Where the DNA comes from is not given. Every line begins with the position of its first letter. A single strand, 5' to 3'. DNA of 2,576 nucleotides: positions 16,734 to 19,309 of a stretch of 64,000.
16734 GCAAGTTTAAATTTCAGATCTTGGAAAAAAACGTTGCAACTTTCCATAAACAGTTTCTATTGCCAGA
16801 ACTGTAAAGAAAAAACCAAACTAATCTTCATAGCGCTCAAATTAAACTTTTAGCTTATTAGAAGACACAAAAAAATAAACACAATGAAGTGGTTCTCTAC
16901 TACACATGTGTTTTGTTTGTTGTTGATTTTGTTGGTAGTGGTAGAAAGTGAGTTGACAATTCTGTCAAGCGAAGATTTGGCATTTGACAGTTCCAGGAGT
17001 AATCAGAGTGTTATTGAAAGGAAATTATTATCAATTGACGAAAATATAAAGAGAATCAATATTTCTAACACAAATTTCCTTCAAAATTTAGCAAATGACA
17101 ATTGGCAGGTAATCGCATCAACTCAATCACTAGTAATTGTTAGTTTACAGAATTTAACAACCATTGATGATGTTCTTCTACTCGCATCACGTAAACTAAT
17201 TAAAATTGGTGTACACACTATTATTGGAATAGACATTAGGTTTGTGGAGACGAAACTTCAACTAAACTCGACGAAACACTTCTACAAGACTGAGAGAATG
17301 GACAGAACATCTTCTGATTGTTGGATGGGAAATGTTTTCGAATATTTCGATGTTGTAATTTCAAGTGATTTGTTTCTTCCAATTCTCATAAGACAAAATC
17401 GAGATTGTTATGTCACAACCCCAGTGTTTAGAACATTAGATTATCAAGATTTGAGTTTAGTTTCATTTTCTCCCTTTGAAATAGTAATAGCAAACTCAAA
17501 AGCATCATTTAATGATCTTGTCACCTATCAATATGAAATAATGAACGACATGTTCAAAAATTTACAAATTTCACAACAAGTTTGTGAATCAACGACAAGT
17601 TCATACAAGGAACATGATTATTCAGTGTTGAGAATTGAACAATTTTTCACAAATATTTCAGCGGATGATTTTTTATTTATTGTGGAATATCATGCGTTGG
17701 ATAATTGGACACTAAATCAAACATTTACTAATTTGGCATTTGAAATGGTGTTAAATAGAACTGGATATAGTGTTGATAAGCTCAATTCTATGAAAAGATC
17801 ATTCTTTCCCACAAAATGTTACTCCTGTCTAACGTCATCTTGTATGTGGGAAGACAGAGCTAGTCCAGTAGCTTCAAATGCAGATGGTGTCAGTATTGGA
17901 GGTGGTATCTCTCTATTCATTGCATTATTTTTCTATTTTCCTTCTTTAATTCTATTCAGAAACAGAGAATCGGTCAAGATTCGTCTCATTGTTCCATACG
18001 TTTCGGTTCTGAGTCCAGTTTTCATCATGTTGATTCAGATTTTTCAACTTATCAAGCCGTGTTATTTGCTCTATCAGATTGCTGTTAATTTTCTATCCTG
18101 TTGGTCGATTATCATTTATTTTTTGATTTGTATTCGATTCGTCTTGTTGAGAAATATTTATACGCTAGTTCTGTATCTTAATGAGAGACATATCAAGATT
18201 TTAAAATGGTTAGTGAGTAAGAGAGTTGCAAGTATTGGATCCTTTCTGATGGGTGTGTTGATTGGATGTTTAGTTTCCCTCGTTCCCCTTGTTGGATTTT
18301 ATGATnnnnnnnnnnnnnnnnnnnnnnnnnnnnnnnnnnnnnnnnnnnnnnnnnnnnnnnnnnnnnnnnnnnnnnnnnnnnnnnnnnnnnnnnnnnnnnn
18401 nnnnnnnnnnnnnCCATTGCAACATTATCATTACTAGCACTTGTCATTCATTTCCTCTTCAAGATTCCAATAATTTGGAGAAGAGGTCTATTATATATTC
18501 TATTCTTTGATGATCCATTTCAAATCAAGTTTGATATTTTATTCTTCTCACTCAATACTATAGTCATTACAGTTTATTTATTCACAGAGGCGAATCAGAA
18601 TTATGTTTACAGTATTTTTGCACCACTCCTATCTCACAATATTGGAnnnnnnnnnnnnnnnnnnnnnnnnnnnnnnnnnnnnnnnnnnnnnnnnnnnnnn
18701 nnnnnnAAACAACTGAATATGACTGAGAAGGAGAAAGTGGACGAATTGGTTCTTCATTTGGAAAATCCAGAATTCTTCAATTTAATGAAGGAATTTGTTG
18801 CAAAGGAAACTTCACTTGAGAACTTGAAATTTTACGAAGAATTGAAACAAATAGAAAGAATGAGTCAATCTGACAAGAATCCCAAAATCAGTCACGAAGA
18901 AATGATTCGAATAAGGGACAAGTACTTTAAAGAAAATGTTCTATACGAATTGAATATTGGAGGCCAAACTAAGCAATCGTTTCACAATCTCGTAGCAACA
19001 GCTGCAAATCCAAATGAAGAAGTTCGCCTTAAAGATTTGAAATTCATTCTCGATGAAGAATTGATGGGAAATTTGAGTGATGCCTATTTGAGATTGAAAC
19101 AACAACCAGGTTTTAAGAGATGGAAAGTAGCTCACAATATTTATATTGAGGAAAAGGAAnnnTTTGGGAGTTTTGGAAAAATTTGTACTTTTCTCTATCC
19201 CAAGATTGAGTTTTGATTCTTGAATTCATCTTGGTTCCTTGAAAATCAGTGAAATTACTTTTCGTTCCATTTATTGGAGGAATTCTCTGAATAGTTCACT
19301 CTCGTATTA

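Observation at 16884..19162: Seven-transmembrane receptor-like protein with a large ectodomain and a C-terminal RGS box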

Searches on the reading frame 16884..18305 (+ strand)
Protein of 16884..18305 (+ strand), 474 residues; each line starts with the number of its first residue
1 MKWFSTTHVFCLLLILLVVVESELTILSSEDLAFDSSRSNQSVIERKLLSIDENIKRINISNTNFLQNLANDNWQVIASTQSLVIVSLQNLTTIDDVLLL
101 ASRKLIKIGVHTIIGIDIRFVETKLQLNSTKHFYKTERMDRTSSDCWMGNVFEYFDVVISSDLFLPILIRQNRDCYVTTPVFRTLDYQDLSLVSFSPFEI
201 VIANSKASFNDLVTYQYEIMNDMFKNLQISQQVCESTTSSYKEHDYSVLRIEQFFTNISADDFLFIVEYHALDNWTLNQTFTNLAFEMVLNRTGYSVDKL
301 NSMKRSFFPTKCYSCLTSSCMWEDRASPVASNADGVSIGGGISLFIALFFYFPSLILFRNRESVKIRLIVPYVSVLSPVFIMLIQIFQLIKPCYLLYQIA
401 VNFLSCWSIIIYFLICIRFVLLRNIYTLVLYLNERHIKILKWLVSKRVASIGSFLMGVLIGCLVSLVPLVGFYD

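Call 35: search_protein_families(library=pfam, alignment_id=A3, max_evalue=0.01)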
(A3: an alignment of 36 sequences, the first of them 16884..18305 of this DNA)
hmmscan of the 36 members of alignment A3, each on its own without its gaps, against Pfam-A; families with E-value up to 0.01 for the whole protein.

A. member 1, window:16884-18305:+ (474 aa): 0 families

B. families by the number of members that match (of 36 scanned): 3 families
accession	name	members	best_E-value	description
PF00615.24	RGS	19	2.2e-08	Regulator of G protein signaling domain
PF09084.16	NMT1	1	0.00014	NMT1/THI5 like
PF13493.11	DUF4118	1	0.0054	Domain of unknown function (DUF4118)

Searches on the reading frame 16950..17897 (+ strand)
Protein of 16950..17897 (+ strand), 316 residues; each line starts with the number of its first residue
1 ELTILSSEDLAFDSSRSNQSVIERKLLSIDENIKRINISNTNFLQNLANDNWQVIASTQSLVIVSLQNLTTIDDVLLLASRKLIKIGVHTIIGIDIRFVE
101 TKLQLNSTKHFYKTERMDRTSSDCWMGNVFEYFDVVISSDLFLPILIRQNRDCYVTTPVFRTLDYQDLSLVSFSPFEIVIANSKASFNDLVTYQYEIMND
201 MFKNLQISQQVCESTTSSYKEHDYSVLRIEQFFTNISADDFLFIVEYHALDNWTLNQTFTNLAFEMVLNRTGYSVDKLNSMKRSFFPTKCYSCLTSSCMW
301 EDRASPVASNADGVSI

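Call 40: search_solved_structures(query=A4, max_evalue=10, show_alignments=2)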
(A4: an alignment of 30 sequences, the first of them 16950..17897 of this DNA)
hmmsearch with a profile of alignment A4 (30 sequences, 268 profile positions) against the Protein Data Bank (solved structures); distinct sequences matched with E-value up to 10: 2.
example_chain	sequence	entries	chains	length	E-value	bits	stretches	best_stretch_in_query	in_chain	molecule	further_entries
5mbg_A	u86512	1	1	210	0.99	12.1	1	42-114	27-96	Beta subunit of photoactivated adenylyl cyclase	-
3f1i_H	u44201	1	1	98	1.4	11.6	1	151-203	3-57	Hepatocyte growth factor-regulated tyrosine kinase substrate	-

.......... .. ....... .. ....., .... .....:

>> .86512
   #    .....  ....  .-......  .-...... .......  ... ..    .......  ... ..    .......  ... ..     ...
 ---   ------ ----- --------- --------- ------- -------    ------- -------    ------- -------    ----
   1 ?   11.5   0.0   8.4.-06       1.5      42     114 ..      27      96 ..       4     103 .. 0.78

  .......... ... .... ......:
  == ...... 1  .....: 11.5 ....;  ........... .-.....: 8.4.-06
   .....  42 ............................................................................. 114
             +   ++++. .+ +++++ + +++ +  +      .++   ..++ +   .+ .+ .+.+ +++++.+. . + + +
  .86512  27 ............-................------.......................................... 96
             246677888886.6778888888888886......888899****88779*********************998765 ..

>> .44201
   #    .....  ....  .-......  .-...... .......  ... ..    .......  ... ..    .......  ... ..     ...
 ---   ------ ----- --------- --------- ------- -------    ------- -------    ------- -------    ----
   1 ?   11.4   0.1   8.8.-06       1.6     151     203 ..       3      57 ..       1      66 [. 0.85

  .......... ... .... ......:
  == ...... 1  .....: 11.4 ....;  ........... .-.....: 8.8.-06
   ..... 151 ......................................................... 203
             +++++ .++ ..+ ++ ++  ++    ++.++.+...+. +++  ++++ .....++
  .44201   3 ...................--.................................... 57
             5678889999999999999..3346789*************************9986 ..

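Call 45: predict_structure(alignment_id=A4)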
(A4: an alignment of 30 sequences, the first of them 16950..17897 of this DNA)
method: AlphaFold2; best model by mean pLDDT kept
length: 316 residues; sequences in the alignment: 30
mean_pLDDT: 84.2   pTM: 0.82
mean pLDDT of the five models: 84.2, 82.4, 82.0, 80.0, 78.3
residues with pLDDT >= 90: 206; 70-90: 42; 50-70: 41; < 50: 27
segments of 3 or more residues with pLDDT < 50: 1-20, 299-301, 314-316
pLDDT, mean of each block of 10 residues (from residue 1): 33 44 55 90 90 96 97 98 97 94 97 87 67 95 90 69 91 96 95 96 94 84 95 95 96 95 97 95 91 59 54 49
secondary structure, 60 per line:
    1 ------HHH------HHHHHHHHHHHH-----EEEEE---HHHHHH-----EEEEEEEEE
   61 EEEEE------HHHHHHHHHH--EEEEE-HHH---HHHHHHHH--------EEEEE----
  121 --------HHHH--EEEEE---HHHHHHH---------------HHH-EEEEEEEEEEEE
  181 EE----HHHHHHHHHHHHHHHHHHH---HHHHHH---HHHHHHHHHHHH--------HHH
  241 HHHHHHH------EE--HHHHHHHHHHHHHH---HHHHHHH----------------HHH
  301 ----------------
elements in order: H16-27 E33-37 H41-46 E52-65 H72-81 E84-88 H96-103 E112-116 H129-132 E135-139 H143-149 E169-182 H187-205 H209-214 H218-229 H238-247 H258-271 H275-281

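Call 53: fold_search(model_id=the predicted structure, library=pdb)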
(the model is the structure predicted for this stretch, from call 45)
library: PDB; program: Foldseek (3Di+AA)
matches with E <= 10: 825; with E <= 0.001: 29
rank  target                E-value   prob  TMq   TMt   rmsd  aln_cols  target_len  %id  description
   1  4h67_B                5.2e-05  1.00  0.36  0.37   7.3       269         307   11  Crystal structure of HMP synthase Thi5 from S. cerevisiae (released 2012-10-17)
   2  4h6d_E                7.8e-05  1.00  0.37  0.38   7.3       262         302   12  Crystal structure of PLP-soaked HMP synthase Thi5 from S. cerevisiae (released 2012-10-17)
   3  4h6d_B                8.7e-05  1.00  0.37  0.36   7.2       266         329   11  Crystal structure of PLP-soaked HMP synthase Thi5 from S. cerevisiae (released 2012-10-17)
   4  4h67_H                8.7e-05  1.00  0.35  0.36   7.3       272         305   12  Crystal structure of HMP synthase Thi5 from S. cerevisiae (released 2012-10-17)
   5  3s4u                  1.1e-04  1.00  0.32  0.33  12.9       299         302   12  Crystal structure of open, unliganded E. coli PhnD H157A (released 2011-10-12)
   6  3ix1_A                1.2e-04  0.99  0.24  0.25  15.3       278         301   10  Periplasmic N-formyl-4-amino-5-aminomethyl-2-methylpyrimidine binding protein from Bacillus halodurans (released 2010-10-13)
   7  4h6d_F                1.3e-04  1.00  0.37  0.35   7.2       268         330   11  Crystal structure of PLP-soaked HMP synthase Thi5 from S. cerevisiae (released 2012-10-17)
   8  4h6d_D                1.5e-04  1.00  0.36  0.35   7.4       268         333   12  Crystal structure of PLP-soaked HMP synthase Thi5 from S. cerevisiae (released 2012-10-17)
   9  3quj_C                1.5e-04  0.99  0.26  0.28  12.9       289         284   12  Crystal structure of the phosphonate binding protein, PhnD, from Escherichia coli (released 2011-10-12)
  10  4h67_E                1.5e-04  1.00  0.36  0.36   7.5       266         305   12  Crystal structure of HMP synthase Thi5 from S. cerevisiae (released 2012-10-17)
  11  4esx_A                1.6e-04  1.00  0.38  0.39   6.8       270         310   11  Crystal structure of C. albicans Thi5 complexed with PLP (released 2012-09-19)
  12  3un6                  1.7e-04  1.00  0.35  0.38   7.3       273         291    8  2.0 Angstrom Crystal Structure of Ligand Binding Component of ABC-type Import System from Staphylococcus aureus with Zin (released 2011-12-07)
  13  4h6d_G                2.1e-04  1.00  0.36  0.35   7.2       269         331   11  Crystal structure of PLP-soaked HMP synthase Thi5 from S. cerevisiae (released 2012-10-17)
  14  4h6d_H                2.2e-04  1.00  0.37  0.36   7.1       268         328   12  Crystal structure of PLP-soaked HMP synthase Thi5 from S. cerevisiae (released 2012-10-17)
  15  4esx_B                2.3e-04  1.00  0.32  0.32   8.9       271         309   11  Crystal structure of C. albicans Thi5 complexed with PLP (released 2012-09-19)
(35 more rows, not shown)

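Call 59: search_protein_families(library=pfam, alignment_id=A4, max_evalue=10)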
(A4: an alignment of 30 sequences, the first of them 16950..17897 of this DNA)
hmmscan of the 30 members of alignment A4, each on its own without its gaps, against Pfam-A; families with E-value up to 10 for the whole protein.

A. member 1, window:16950-17897:+ (316 aa): 1 family
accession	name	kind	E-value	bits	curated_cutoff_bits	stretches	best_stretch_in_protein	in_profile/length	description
PF12707.14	DUF3804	-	0.072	13.3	22.5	1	25-104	5-83/128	Protein of unknown function (DUF3804)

B. families by the number of members that match (of 30 scanned): 17 families
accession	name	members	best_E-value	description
PF16218.11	Peptidase_C101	1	0.0047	Peptidase family C101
PF08844.15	DUF1815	1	0.0079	Domain of unknown function (DUF1815)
PF03344.20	Daxx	1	0.019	Daxx N-terminal Rassf1C-interacting domain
PF03501.21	S10_plectin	1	0.06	Plectin/S10 domain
PF03607.23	DCX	1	0.067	Doublecortin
PF12707.14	DUF3804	1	0.072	Protein of unknown function (DUF3804)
PF08775.15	ParB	1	0.09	ParB family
PF10165.14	Ric8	1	0.13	Guanine nucleotide exchange factor synembryn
PF15870.10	EloA-BP1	1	0.13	ElonginA binding-protein 1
PF23479.1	Microp_apicomplexa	1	0.13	Apicomplexa microprotein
PF05467.16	Herpes_U47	1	0.2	Herpesvirus glycoprotein U47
PF01527.26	HTH_Tnp_1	1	0.22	Transposase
PF08976.17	EF-hand_11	1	0.22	EF-hand domain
PF16484.10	CPT_N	1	0.23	Carnitine O-palmitoyltransferase N-terminus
PF20503.3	DUF6730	1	0.56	Family of unknown function (DUF6730)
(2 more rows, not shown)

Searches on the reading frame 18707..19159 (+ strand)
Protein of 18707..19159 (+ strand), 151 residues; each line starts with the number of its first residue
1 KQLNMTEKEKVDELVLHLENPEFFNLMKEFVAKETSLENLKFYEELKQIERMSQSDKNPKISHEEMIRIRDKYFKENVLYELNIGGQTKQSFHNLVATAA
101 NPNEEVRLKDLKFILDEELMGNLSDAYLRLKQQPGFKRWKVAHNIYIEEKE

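Call 11: search_solved_structures(query=window:18707-19159:+, max_evalue=10, show_alignments=3)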
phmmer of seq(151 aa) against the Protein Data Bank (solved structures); distinct sequences matched with E-value up to 10: 5.
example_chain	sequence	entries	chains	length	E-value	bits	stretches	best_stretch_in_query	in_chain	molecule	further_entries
2jnu_A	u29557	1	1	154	0.64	13.6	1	18-88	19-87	Regulator of G-protein signaling 14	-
2dlv_A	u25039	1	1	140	0.99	13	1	9-98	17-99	Regulator of G-protein signaling 18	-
9cpb_3H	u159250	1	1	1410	2.6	11.7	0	11-116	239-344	EF-hand calcium binding domain 6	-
9fqr_3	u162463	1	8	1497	3.3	11.4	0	11-116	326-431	EF-hand calcium binding domain 6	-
7rro_t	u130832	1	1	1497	4.1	11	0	11-116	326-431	EFCAB6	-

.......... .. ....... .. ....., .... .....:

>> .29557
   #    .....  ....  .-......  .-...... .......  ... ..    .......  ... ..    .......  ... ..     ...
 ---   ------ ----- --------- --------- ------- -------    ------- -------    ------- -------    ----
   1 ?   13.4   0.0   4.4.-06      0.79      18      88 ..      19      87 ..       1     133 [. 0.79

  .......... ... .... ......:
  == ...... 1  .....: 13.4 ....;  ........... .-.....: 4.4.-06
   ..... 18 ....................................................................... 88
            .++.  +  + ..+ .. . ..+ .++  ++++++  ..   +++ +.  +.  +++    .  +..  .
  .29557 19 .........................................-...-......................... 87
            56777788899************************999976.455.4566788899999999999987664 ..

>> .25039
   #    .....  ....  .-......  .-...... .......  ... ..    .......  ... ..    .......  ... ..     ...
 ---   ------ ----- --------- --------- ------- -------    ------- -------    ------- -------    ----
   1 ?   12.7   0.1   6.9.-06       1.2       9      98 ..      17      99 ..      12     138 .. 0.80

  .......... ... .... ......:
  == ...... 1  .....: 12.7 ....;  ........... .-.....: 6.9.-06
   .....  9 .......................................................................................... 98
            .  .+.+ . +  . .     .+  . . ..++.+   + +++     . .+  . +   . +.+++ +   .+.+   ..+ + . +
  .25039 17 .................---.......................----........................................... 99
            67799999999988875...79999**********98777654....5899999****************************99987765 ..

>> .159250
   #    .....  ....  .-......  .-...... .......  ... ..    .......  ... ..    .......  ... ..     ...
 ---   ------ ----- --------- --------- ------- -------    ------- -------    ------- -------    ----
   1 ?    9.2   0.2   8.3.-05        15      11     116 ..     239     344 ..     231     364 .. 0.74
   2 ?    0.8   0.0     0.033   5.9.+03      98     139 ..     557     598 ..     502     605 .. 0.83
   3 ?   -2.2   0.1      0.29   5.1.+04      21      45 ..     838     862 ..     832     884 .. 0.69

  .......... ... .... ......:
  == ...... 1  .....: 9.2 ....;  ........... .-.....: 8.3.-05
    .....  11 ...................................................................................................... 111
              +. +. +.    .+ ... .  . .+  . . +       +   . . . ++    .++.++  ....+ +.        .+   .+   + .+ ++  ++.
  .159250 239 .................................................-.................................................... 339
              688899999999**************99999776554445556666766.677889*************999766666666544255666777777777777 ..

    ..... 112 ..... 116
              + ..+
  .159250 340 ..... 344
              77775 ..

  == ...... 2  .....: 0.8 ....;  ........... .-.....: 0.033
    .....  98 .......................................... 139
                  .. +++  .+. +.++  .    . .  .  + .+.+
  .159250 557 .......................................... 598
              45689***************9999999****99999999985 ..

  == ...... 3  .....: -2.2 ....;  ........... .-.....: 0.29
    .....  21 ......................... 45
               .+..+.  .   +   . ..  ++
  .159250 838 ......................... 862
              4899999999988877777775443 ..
